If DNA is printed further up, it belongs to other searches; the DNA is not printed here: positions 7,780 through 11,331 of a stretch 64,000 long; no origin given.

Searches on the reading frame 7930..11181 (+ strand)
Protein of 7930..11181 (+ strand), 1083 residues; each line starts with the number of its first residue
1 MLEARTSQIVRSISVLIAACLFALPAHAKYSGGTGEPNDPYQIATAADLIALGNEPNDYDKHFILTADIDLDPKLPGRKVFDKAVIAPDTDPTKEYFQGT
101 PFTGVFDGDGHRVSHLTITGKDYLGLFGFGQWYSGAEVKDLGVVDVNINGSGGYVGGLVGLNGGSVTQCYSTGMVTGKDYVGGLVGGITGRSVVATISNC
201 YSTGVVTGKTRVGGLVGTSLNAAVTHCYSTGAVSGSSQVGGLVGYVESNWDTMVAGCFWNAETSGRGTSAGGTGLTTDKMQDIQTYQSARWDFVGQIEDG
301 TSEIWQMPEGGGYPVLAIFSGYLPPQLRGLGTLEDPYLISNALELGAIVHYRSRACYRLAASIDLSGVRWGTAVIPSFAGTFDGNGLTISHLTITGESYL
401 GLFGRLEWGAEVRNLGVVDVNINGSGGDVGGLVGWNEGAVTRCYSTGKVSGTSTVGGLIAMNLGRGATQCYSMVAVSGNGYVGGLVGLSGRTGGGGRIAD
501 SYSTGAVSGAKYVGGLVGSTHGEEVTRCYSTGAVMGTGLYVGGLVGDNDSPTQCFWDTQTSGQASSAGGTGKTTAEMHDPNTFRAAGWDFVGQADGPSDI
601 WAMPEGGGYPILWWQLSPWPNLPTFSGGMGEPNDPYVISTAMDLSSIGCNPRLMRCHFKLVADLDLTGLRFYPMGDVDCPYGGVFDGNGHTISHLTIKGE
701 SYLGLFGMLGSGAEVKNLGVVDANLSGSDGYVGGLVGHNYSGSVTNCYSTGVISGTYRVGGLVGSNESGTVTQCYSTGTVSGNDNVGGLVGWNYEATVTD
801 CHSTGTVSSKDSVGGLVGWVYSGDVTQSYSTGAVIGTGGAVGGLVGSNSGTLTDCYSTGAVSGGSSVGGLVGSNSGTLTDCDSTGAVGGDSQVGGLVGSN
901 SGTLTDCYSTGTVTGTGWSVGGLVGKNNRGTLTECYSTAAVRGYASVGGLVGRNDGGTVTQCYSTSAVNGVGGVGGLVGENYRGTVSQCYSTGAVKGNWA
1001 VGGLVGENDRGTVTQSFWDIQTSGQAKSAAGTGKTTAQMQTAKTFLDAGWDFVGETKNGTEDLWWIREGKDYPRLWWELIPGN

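Call 73: search_protein_families(library=pfam, proteins=[window:7930-11181:+], max_evalue=0.00001)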
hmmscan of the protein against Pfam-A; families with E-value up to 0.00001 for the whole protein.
window:7930-11181:+ (1083 aa): 1 family
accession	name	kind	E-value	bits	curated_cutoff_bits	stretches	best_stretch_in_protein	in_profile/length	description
PF07581.17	Glug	-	5e-71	230.8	20.5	0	730-753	3-27/28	The GLUG motif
